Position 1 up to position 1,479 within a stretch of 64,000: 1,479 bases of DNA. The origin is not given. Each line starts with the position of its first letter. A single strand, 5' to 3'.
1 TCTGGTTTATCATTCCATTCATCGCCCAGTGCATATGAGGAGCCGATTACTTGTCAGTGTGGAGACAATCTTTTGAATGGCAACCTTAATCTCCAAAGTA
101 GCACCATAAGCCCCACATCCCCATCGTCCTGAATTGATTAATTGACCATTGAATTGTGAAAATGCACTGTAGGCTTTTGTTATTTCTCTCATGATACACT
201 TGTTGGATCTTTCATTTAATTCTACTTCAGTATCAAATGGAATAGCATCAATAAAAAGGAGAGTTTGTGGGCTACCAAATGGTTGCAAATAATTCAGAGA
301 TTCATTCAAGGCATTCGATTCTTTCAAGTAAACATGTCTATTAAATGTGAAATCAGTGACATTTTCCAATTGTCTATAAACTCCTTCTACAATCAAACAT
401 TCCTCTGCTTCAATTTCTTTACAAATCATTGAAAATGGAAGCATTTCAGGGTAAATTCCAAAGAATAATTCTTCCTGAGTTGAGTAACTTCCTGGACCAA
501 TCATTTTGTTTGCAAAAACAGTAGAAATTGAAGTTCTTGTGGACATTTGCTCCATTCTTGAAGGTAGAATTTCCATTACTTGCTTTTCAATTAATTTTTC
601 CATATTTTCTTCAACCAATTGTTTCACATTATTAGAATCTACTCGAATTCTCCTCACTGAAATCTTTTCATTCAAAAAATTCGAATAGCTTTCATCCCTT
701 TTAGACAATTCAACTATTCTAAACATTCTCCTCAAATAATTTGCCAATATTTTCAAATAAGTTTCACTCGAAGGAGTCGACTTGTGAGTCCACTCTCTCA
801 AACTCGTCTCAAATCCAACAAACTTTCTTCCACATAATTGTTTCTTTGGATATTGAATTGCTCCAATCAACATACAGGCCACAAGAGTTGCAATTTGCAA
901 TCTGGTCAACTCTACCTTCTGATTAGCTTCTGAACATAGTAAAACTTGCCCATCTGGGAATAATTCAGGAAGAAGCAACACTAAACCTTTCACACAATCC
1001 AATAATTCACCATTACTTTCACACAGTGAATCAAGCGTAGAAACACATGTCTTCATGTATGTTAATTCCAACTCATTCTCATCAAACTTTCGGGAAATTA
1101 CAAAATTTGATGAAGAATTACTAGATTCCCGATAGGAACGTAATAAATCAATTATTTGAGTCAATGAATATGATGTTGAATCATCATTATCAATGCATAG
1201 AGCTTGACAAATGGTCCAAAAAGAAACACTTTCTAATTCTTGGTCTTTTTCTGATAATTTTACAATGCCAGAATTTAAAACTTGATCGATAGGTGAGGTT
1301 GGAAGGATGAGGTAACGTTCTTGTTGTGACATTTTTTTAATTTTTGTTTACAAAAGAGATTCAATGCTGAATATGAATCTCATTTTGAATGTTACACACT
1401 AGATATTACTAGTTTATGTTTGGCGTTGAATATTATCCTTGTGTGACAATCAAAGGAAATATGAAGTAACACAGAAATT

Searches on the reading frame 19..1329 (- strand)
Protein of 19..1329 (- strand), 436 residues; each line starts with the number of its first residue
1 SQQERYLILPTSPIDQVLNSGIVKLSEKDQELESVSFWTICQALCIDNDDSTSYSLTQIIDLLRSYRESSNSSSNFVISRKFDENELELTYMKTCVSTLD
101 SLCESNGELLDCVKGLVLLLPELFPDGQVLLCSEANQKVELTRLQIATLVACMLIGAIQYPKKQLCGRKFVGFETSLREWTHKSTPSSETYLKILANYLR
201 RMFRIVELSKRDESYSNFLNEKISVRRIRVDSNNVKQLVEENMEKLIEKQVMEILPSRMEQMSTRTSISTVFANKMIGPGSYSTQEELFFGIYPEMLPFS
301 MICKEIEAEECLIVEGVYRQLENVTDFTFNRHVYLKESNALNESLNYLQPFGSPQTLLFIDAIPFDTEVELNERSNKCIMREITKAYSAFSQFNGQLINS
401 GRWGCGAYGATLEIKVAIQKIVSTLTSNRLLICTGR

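Call 50: search_protein_families(library=pfam, proteins=[window:19-1329:-], max_evalue=0.001)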
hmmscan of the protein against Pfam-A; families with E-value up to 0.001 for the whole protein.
window:19-1329:- (436 aa): 2 families
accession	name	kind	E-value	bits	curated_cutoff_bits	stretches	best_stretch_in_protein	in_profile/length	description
PF05028.20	PARG_cat_C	-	3.3e-28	99.2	26.3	1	259-434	22-199/207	Poly (ADP-ribose) glycohydrolase (PARG), Macro domain fold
PF20811.2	PARG_cat_N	-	1.4e-08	35.4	25.6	1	108-203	12-106/118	Poly (ADP-ribose) glycohydrolase (PARG), helical domain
